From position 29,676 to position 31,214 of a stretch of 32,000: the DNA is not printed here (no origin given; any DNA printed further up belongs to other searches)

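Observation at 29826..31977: Candidate uncharacterised system: membrane protein, TPR protein and a Vps4/spastin-like TPR(MIT)-linker-AAA unfoldase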

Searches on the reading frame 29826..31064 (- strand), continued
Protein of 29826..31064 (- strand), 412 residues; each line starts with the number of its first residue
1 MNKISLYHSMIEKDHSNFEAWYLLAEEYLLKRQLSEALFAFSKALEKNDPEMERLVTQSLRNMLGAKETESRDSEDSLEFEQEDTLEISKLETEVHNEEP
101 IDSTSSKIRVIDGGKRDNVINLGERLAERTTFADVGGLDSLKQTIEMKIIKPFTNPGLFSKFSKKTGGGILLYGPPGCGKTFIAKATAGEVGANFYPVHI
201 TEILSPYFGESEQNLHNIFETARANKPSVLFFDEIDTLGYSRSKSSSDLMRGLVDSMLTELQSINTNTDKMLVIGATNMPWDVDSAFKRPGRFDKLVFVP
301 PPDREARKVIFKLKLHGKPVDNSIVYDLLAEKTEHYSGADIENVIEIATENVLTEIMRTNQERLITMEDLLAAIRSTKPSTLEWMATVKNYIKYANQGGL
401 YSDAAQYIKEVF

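Call 10: find_homologous_proteins(query=window:29826-31064:-, max_evalue=1e-30)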
Query window:29826-31064:- (412 aa): 7922 proteins with E <= 1e-30 among 8000 candidates; the best 120 are listed.
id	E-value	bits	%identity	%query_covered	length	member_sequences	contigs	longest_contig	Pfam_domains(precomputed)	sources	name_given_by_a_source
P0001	7.3e-237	804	90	98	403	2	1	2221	PF00004.36,PF17862.8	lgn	-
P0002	9.6e-183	626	70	98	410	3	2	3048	PF00004.36,PF05496.19,PF17862.8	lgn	-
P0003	5.4e-181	620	67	100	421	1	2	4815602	PF00004.36,PF05496.19,PF17862.8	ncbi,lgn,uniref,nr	ncbi:ATP-binding protein [Bacillus sp. 1NLA3E]|uniref:ATP-binding protein n=1 Tax=Bacillus sp. 1NLA3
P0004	1.7e-179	615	68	100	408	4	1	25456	PF00004.36,PF17862.8,PF07719.24,PF13191.13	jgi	jgi:SpoVK/Ycf46/Vps4 family AAA+-type ATPase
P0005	3.4e-174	597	62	100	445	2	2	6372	PF00004.36,PF17862.8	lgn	-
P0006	1.0e-169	583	65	99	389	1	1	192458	PF00004.36,PF17862.8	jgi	jgi:SpoVK/Ycf46/Vps4 family AAA+-type ATPase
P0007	1.5e-169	582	65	100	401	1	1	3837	PF00004.36,PF05496.19,PF17862.8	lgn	-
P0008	5.7e-169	580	60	100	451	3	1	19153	PF00004.36,PF17862.8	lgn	-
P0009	9.4e-169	580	63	100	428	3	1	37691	PF00004.36,PF17862.8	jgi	jgi:SpoVK/Ycf46/Vps4 family AAA+-type ATPase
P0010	1.4e-168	579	64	100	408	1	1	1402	PF23914.2,PF00004.36,PF05496.19,PF17862.8,PF20720.4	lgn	-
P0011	4.1e-168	577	65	100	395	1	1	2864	PF00004.36,PF17862.8,PF07728.21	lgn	-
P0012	3.4e-167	574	62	100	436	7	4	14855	PF00004.36,PF17862.8,PF07728.21,PF13191.13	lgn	-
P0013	4.5e-167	574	60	97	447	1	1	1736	PF00004.36,PF17862.8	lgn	-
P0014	1.0e-166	573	65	100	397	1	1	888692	PF00004.36,PF17862.8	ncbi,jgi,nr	ncbi:MAG: ATPase [Bacillales bacterium]|jgi:SpoVK/Ycf46/Vps4 family AAA+-type ATPase|nr:ATPase [Baci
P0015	1.3e-166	573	63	100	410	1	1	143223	PF00004.36,PF17862.8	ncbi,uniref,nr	ncbi:AAA family ATPase [Ornithinibacillus sp. L9]|uniref:AAA family ATPase n=1 Tax=Ornithinibacillus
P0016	2.1e-166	572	65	99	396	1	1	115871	PF00004.36,PF17862.8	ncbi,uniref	ncbi:ATP-binding protein [Bacillus sp. 2205SS5-2]|uniref:ATP-binding protein n=1 Tax=Bacillus sp. 22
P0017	5.3e-165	567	65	100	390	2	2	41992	PF00004.36,PF17862.8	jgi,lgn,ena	-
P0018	4.6e-164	564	62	99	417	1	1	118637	PF00004.36,PF05496.19,PF17862.8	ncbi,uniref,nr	ncbi:ATP-binding protein [Bacillus marinisedimentorum]|uniref:ATP-binding protein n=1 Tax=Bacillus m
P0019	3.5e-163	561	62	100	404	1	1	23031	PF00004.36,PF17862.8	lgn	-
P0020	4.5e-163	561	62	100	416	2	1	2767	PF00004.36,PF17862.8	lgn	-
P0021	1.5e-162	559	62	100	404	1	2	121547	PF00004.36,PF17862.8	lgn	-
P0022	2.0e-162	559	62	100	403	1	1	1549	PF00004.36,PF17862.8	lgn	-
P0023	3.9e-162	558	62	100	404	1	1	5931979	PF00004.36,PF17862.8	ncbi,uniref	ncbi:AAA family ATPase [Neobacillus sp. SAB-20_R2A]|uniref:AAA family ATPase n=1 Tax=Neobacillus sp.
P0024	1.9e-161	556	62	100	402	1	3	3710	PF00004.36,PF17862.8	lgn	-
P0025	2.1e-161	555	61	100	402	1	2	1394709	PF00004.36,PF17862.8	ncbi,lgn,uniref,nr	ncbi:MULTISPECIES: ATP-binding protein [Neobacillus]|uniref:ATP-binding protein n=1 Tax=Neobacillus 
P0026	1.1e-160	553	61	100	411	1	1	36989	PF00004.36,PF17862.8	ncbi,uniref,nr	ncbi:AAA family ATPase [Bacillus sp. ISL-39]|uniref:AAA family ATPase n=1 Tax=Bacillus sp. ISL-39 Ta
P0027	2.0e-160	552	61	100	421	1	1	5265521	PF00004.36,PF17862.8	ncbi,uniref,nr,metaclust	ncbi:cell division protein [Bacillus sp. FJAT-18017]|uniref:ATP-binding protein n=1 Tax=Bacillus sp.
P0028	5.7e-160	551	62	100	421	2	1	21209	PF00004.36,PF17862.8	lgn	-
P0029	5.7e-160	551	60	100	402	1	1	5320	PF00004.36,PF17862.8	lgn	-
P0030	7.9e-160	550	61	100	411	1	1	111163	PF00004.36,PF17862.8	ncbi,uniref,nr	ncbi:AAA family ATPase [Bacillus sp. ISL-45]|uniref:AAA family ATPase n=1 Tax=Bacillus sp. ISL-45 Ta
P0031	4.7e-159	548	61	99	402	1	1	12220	PF00004.36,PF17862.8,PF07719.24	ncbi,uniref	ncbi:ATP-binding protein [Neobacillus drentensis]|uniref:ATP-binding protein n=1 Tax=Neobacillus dre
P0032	1.2e-158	546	61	100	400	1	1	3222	PF00004.36,PF17862.8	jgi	jgi:SpoVK/Ycf46/Vps4 family AAA+-type ATPase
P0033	1.4e-158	546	61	100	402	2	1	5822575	PF00004.36,PF17862.8,PF20720.4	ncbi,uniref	ncbi:ATP-binding protein [Neobacillus sp. 3P2-tot-E-2]|uniref:AAA family ATPase n=1 Tax=Neobacillus 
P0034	5.0e-157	541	62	97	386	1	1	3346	PF07724.21,PF00004.36,PF17862.8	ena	-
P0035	9.9e-156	537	59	100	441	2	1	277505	PF00004.36,PF17862.8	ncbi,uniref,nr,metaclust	ncbi:26S protease regulatory subunit [Bacillus sp. FJAT-27445]|uniref:ATP-binding protein n=1 Tax=Ba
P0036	1.8e-155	536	61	96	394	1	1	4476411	PF00004.36,PF17862.8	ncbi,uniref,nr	ncbi:ATP-binding protein [Bacillus sp. B-jedd]|uniref:ATP-binding protein n=1 Tax=Bacillus sp. B-jed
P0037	2.2e-153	529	60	100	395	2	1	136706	PF00004.36,PF17862.8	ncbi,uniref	ncbi:AAA family ATPase [Neobacillus vireti]|uniref:AAA family ATPase n=1 Tax=Neobacillus vireti TaxI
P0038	1.9e-152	526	60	100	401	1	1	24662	PF00004.36,PF17862.8,PF20720.4,PF13191.13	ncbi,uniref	ncbi:AAA family ATPase [Neobacillus drentensis]|uniref:AAA family ATPase n=1 Tax=Neobacillus drenten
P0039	8.5e-152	524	62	100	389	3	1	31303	PF23914.2,PF00004.36,PF17862.8,PF13191.13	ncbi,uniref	ncbi:AAA family ATPase [Neobacillus drentensis]|uniref:AAA family ATPase n=1 Tax=Neobacillus drenten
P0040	7.2e-151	521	60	100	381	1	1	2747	PF00004.36,PF17862.8,PF13191.13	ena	-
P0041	1.2e-150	520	59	100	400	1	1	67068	PF00004.36,PF17862.8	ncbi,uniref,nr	ncbi:ATP-binding protein [Cytobacillus firmus]|uniref:ATP-binding protein n=1 Tax=Cytobacillus firmu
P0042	1.7e-149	516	57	100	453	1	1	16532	PF00004.36,PF17862.8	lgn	-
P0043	4.4e-144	498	57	100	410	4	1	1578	PF00004.36,PF17862.8,PF20720.4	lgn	-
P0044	6.5e-143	495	56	100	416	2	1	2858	PF00004.36,PF17862.8,PF13191.13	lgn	-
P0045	1.1e-142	494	57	99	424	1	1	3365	PF00004.36,PF17862.8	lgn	-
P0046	2.0e-141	490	55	99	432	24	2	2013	PF00515.35,PF00004.36,PF17862.8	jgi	jgi:SpoVK/Ycf46/Vps4 family AAA+-type ATPase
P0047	1.5e-139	483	71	72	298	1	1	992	PF00004.36,PF17862.8,PF13191.13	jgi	-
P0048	1.6e-139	483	55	100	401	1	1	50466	PF00004.36,PF17862.8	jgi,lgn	jgi:SpoVK/Ycf46/Vps4 family AAA+-type ATPase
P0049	1.6e-139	483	63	81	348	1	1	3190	PF00004.36,PF20720.4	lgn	-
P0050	2.2e-139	483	56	99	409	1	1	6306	PF00004.36,PF17862.8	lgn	-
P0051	4.0e-139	482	54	99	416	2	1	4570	PF00004.36,PF17862.8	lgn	-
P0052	1.1e-138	481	55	99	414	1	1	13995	PF07724.21,PF00004.36,PF17862.8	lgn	-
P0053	3.1e-138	479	53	99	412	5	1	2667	PF00004.36,PF17862.8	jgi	-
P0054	8.3e-138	478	53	99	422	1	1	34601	PF00004.36,PF17862.8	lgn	-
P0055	9.8e-138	477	51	99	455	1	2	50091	PF23914.2,PF00004.36,PF17862.8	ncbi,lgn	ncbi:MAG: AAA family ATPase [Bacillota bacterium]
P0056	1.3e-137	477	54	100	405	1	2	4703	PF13173.13,PF00004.36,PF17862.8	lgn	-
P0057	1.7e-137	477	53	99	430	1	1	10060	PF00004.36,PF17862.8,PF13191.13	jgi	jgi:AAA+ superfamily predicted ATPase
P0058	1.9e-137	477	54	99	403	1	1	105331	PF00004.36,PF17862.8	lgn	-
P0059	1.9e-137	477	55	100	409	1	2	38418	PF00004.36,PF05496.19,PF17862.8,PF20720.4,PF13191.13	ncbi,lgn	-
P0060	1.0e-136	474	55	99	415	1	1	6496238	PF00004.36,PF17862.8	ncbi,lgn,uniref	ncbi:26S protease regulatory subunit [Sporomusa aerivorans]|uniref:ATP-binding protein n=1 Tax=Sporo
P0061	1.9e-136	473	53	99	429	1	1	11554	PF00515.35,PF00004.36,PF17862.8,PF07719.24,PF20720.4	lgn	-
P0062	2.0e-136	473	55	99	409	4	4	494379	PF00004.36,PF17862.8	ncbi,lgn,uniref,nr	ncbi:AAA family ATPase [Brevibacillus sp. HB1.2]|uniref:AAA family ATPase n=1 Tax=Brevibacillus TaxI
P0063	2.4e-136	473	54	100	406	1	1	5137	PF00515.35,PF00004.36,PF17862.8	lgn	-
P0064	3.8e-136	472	54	100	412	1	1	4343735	PF00004.36,PF17862.8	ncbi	-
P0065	4.9e-136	472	55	99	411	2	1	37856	PF00004.36,PF17862.8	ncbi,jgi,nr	ncbi:MAG: family ATPase [Clostridia bacterium]|jgi:SpoVK/Ycf46/Vps4 family AAA+-type ATPase|nr:famil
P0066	5.1e-136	472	53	99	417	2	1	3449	PF00004.36,PF17862.8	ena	-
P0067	6.5e-136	471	54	99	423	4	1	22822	PF00004.36,PF17862.8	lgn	-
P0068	7.1e-136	471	55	99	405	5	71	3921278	PF00004.36,PF17862.8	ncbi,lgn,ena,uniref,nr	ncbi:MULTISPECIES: ATP-binding protein [Clostridium]|uniref:ATP-binding protein n=1 Tax=Clostridium 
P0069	1.0e-135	471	54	99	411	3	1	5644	PF13173.13,PF00004.36,PF17862.8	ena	-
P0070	1.2e-135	471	54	99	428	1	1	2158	PF00004.36,PF17862.8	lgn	-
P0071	1.4e-135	470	54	99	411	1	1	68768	PF00004.36,PF17862.8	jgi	jgi:SpoVK/Ycf46/Vps4 family AAA+-type ATPase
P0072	1.4e-135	470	54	100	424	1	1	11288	PF00004.36,PF17862.8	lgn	-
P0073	1.6e-135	470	54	99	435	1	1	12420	PF00515.35,PF00004.36,PF17862.8,PF13191.13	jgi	jgi:SpoVK/Ycf46/Vps4 family AAA+-type ATPase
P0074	1.8e-135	470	51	99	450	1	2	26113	PF00515.35,PF00004.36,PF07719.24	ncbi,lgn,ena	-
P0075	2.3e-135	470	54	99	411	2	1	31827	PF00004.36,PF17862.8,PF13191.13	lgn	-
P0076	4.6e-135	469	55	99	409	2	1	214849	PF00515.35,PF00004.36,PF17862.8,PF20720.4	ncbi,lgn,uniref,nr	ncbi:AAA family ATPase [Brevibacillus sp. MER 51]|uniref:AAA family ATPase n=1 Tax=Brevibacillus sp.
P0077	5.4e-135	468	55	99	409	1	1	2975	PF00004.36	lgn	-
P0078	6.0e-135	468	53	100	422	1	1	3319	PF00004.36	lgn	-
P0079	6.3e-135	468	53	99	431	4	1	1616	PF00004.36,PF17862.8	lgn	-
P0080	2.3e-134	466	53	99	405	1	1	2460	PF00004.36,PF17862.8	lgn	-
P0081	2.4e-134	466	53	99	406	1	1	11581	PF00004.36,PF17862.8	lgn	-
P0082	3.2e-134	466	55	99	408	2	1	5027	PF00004.36,PF17862.8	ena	-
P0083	4.1e-134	466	55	97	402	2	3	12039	PF07724.21,PF00004.36,PF17862.8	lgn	-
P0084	4.5e-134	465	55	99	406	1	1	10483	PF00004.36,PF17862.8,PF13191.13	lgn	-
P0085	6.1e-134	465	54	99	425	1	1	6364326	PF13173.13,PF00515.35,PF00004.36,PF07719.24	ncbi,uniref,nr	ncbi:AAA family ATPase [Clostridium manihotivorum]|uniref:Cell division protein n=1 Tax=Clostridium 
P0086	1.2e-133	464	54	99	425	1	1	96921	PF00515.35,PF00004.36,PF17862.8,PF07719.24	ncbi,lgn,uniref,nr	ncbi:AAA family ATPase [Clostridium sp. C8-1-8]|uniref:AAA family ATPase n=1 Tax=Clostridium sp. C8-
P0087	1.3e-133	464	53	99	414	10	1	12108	PF00515.35,PF00004.36,PF17862.8,PF13191.13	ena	-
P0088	1.9e-133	463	53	99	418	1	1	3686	PF00515.35,PF00004.36,PF17862.8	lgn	-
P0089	2.4e-133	463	52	99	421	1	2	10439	PF00004.36,PF17862.8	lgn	-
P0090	3.6e-133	462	52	99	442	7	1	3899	PF00515.35,PF00004.36,PF17862.8,PF07719.24,PF13191.13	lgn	-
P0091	3.9e-133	462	49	99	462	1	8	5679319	PF00515.35,PF00004.36,PF17862.8,PF07719.24,PF13191.13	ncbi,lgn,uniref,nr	ncbi:AAA family ATPase [Brevibacillus agri]|uniref:AAA family ATPase n=1 Tax=Brevibacillus agri TaxI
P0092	4.0e-133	462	60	80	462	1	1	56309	PF00515.35,PF00004.36,PF17862.8,PF07719.24,PF13191.13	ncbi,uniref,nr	ncbi:AAA family ATPase [Brevibacillus agri]|uniref:AAA family ATPase n=1 Tax=Brevibacillus agri TaxI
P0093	4.0e-133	462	60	80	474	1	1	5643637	PF00515.35,PF00004.36,PF17862.8,PF13191.13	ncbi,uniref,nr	ncbi:AAA family ATPase [Brevibacillus sp. NSP2.1]|uniref:AAA family ATPase n=1 Tax=Brevibacillus sp.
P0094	4.1e-133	462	49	99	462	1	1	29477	PF00515.35,PF00004.36,PF17862.8,PF07719.24,PF13191.13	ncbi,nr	ncbi:AAA ATPase [Brevibacillus agri BAB-2500]|nr:AAA ATPase [Brevibacillus agri BAB-2500]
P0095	4.1e-133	462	50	99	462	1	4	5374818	PF00515.35,PF00004.36,PF17862.8,PF13191.13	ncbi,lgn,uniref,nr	ncbi:hypothetical protein BAG01nite_43970 [Brevibacillus agri]|uniref:AAA family ATPase n=1 Tax=Brev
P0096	4.3e-133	462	50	99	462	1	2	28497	PF00515.35,PF00004.36,PF17862.8,PF07719.24,PF13191.13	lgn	-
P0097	4.4e-133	462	60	80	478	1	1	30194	PF00515.35,PF00004.36,PF17862.8,PF13191.13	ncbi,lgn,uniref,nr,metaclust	ncbi:AAA family ATPase [Brevibacillus agri]|uniref:AAA family ATPase n=1 Tax=Brevibacillus agri TaxI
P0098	4.5e-133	462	50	99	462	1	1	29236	PF00515.35,PF00004.36,PF17862.8,PF13191.13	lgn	-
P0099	4.5e-133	462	60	80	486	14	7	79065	PF00515.35,PF00004.36,PF17862.8,PF07719.24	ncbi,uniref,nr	ncbi:AAA family ATPase [Brevibacillus agri]|uniref:AAA family ATPase n=1 Tax=Brevibacillus agri TaxI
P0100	4.6e-133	462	60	80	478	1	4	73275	PF00515.35,PF00004.36,PF17862.8,PF13191.13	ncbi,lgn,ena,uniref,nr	ncbi:AAA family ATPase [Brevibacillus agri]|uniref:AAA family ATPase n=1 Tax=Brevibacillus agri TaxI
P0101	5.7e-133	462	60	80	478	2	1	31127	PF00515.35,PF00004.36,PF17862.8,PF07719.24,PF13191.13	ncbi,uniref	ncbi:AAA family ATPase [Brevibacillus agri]|uniref:AAA family ATPase n=1 Tax=Brevibacillus agri TaxI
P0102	7.3e-133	461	51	100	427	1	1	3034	PF00004.36,PF17862.8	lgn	-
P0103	8.2e-133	461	54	100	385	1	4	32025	PF00004.36,PF17862.8,PF13191.13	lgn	-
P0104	8.7e-133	461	53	97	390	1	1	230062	PF00515.35,PF00004.36,PF17862.8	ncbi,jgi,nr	ncbi:MAG: family ATPase [Clostridiales bacterium]|jgi:SpoVK/Ycf46/Vps4 family AAA+-type ATPase|nr:fa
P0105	1.8e-132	460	53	97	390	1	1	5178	PF00515.35,PF00004.36,PF17862.8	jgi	jgi:SpoVK/Ycf46/Vps4 family AAA+-type ATPase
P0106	2.1e-132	460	53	100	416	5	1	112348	PF00515.35,PF00004.36,PF17862.8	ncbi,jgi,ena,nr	ncbi:MAG TPA: AAA family ATPase [Candidatus Bathyarchaeia archaeon]|nr:AAA family ATPase [Candidatus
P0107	2.7e-132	460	54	100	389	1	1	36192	PF13173.13,PF00004.36,PF17862.8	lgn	-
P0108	3.1e-132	459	52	99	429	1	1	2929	PF00515.35,PF00004.36,PF17862.8,PF07719.24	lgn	-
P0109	1.1e-131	458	53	100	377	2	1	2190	PF00515.35,PF00004.36,PF17862.8,PF13181.13,PF07719.24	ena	-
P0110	1.2e-131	457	52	99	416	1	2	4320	PF00004.36,PF17862.8,PF07728.21,PF13191.13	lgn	-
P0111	1.6e-131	457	52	99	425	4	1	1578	PF00515.35,PF00004.36,PF17862.8,PF07719.24,PF13191.13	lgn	-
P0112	1.9e-131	457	53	100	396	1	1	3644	PF13431.13,PF00515.35,PF00004.36,PF17862.8,PF07719.24,PF13191.13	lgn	-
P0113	2.0e-131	457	52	100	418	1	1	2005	PF00004.36,PF17862.8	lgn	-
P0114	2.9e-131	456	52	99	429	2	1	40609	PF00515.35,PF00004.36,PF17862.8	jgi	jgi:SpoVK/Ycf46/Vps4 family AAA+-type ATPase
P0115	3.1e-131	456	52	99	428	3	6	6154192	PF00515.35,PF13432.13,PF00004.36,PF17862.8,PF07719.24,PF13191.13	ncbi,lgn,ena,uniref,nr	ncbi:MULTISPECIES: AAA family ATPase [Brevibacillus]|uniref:AAA family ATPase n=1 Tax=Brevibacillus 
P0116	3.5e-131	456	53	99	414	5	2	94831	PF23914.2,PF00004.36,PF17862.8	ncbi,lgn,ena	-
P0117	3.8e-131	456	55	97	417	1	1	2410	PF00004.36,PF17862.8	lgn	-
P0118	4.1e-131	456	53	100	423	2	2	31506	PF00004.36,PF17862.8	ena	-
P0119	5.4e-131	455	53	99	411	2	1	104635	PF00004.36,PF05496.19,PF17862.8,PF13191.13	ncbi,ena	-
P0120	1.1e-130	454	53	99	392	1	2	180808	PF00004.36,PF17862.8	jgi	-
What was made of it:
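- JGI annotates homologues as 'SpoVK/Ycf46/Vps4 family AAA+-type ATPase' (call 10).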

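Call 11: find_encoding_contigs(protein=P0003, flank=10000, max_places=2)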
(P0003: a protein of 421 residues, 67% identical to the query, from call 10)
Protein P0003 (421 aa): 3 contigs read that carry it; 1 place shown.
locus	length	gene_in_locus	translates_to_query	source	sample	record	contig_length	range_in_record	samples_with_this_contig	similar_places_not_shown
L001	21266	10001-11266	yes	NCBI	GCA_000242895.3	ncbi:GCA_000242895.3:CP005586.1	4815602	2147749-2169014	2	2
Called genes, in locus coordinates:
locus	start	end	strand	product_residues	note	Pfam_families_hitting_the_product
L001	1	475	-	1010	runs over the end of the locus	PF00873:ACR_tran, PF02355:SecD_SecF_C (faint), PF06998:DUF1307 (faint), PF03176:MMPL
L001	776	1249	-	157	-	-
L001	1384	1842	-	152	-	PF02082:Rrf2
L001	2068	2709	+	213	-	PF05368:NmrA, PF13460:NAD_binding_10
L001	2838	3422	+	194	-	PF02525:Flavodoxin_2, PF03358:FMN_red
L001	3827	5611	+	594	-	PF07694:5TM-5TMR_LYT, PF13185:GAF_2 (faint), PF13492:GAF_3 (weak), PF06580:His_kinase, PF02518:HATPase_c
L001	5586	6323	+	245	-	PF00072:Response_reg, PF04397:LytTR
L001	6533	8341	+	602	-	PF02554:CstA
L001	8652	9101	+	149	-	-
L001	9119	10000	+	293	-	PF07719:TPR_2 (faint), PF13181:TPR_8 (faint), PF13414:TPR_11 (faint), PF13428:TPR_14 (faint), PF25063:ARM_TT21_C (weak), PF13424:TPR_12 (weak), PF00515:TPR_1 (weak), PF13432:TPR_16 (weak), +5 more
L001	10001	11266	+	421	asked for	PF05496:RuvB_N (weak), PF00004:AAA, PF17862:AAA_lid_3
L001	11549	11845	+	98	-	-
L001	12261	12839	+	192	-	PF00478:IMPDH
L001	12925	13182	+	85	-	PF00478:IMPDH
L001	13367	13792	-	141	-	PF00903:Glyoxalase, PF06983:3-dmu-9_3-mt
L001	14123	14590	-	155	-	PF12867:DinB_2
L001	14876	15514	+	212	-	PF00702:Hydrolase, PF13419:HAD_2, PF13242:Hydrolase_like (weak)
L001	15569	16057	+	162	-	PF13527:Acetyltransf_9 (faint), PF00583:Acetyltransf_1, PF13508:Acetyltransf_7, PF13673:Acetyltransf_10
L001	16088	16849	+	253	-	PF18467:DUF5613, PF00583:Acetyltransf_1, PF13673:Acetyltransf_10 (weak), PF13508:Acetyltransf_7 (weak)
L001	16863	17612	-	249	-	PF04909:Amidohydro_2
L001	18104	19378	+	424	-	PF05977:MFS_3, PF07690:MFS_1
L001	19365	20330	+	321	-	PF01370:Epimerase, PF16363:GDP_Man_Dehyd (faint), PF08338:DUF1731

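Call 12: find_encoding_contigs(protein=P0068, flank=10000, max_places=2)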
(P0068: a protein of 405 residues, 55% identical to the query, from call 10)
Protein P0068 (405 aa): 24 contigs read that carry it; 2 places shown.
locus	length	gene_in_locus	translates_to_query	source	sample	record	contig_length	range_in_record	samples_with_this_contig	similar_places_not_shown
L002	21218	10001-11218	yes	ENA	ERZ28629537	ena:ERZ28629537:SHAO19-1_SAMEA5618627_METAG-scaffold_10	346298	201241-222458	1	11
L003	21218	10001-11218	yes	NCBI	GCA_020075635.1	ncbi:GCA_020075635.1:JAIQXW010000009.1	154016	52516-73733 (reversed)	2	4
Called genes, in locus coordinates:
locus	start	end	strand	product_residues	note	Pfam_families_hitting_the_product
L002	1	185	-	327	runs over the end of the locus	PF03050:DDE_Tnp_IS66, PF13817:DDE_Tnp_IS66_C (weak)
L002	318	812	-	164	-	PF13007:LZ_Tnp_IS66, PF13005:zf-IS66 (weak)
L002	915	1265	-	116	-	PF05717:TnpB_IS66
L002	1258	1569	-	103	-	-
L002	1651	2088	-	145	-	PF01548:DEDD_Tnp_IS110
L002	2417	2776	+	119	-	PF12639:Colicin-DNase, PF14414:WHH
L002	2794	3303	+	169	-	PF22481:DUF6985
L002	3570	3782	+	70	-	PF15604:Ntox15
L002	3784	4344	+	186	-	PF08887:GAD-like, PF08906:T6SS_Tdi1_C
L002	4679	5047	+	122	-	PF05076:SUFU (weak)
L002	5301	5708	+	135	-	-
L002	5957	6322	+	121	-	-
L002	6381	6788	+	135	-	-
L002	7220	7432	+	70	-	PF00012:HSP70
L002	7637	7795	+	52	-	-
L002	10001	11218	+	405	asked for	PF00004:AAA, PF17862:AAA_lid_3 (weak)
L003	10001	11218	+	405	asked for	PF00004:AAA, PF17862:AAA_lid_3 (weak)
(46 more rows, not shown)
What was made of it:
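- The C. butyricum copy sits beside polymorphic-toxin/immunity cassettes and an Apyc1-like MBL gene (call 12).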

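Call 13: find_encoding_contigs(protein=P0091, flank=10000, max_places=2)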
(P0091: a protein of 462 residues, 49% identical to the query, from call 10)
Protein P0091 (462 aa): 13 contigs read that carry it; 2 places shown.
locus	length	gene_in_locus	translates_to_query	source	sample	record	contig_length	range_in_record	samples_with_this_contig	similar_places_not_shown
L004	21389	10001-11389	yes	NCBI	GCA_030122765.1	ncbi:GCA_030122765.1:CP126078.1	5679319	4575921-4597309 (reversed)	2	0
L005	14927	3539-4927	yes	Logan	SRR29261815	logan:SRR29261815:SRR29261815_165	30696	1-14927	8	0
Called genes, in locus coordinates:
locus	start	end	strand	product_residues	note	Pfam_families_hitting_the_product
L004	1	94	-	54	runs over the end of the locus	-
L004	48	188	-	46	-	-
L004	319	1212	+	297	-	PF27120:YybI_C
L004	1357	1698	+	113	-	-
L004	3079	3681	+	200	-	PF00959:Phage_lysozyme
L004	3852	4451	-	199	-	-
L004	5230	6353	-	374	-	PF01527:HTH_Tnp_1, PF02796:HTH_7 (faint), PF04218:CENP-B_N (faint), PF13276:HTH_21, PF00665:rve, PF13610:DDE_Tnp_IS240 (weak), PF13683:rve_3, PF13333:rve_2, +2 more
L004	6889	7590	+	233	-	-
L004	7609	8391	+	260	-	-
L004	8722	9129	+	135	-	-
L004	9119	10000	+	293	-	PF00515:TPR_1 (faint), PF07719:TPR_2 (weak), PF12895:ANAPC3 (faint), PF13181:TPR_8 (faint), PF13428:TPR_14 (faint), PF13432:TPR_16 (weak), PF14559:TPR_19, PF14559:TPR_19 (weak), +4 more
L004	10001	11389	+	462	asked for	PF00515:TPR_1 (faint), PF07719:TPR_2 (faint), PF13191:AAA_16 (faint), PF00004:AAA, PF17862:AAA_lid_3 (weak)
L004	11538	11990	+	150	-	PF04951:Peptidase_M55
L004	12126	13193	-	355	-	PF05834:Lycopene_cycl (faint), PF07992:Pyr_redox_2, PF00070:Pyr_redox (weak)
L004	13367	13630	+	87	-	PF07293:DUF1450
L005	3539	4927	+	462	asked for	PF00515:TPR_1 (faint), PF07719:TPR_2 (faint), PF13191:AAA_16 (faint), PF00004:AAA, PF17862:AAA_lid_3 (weak)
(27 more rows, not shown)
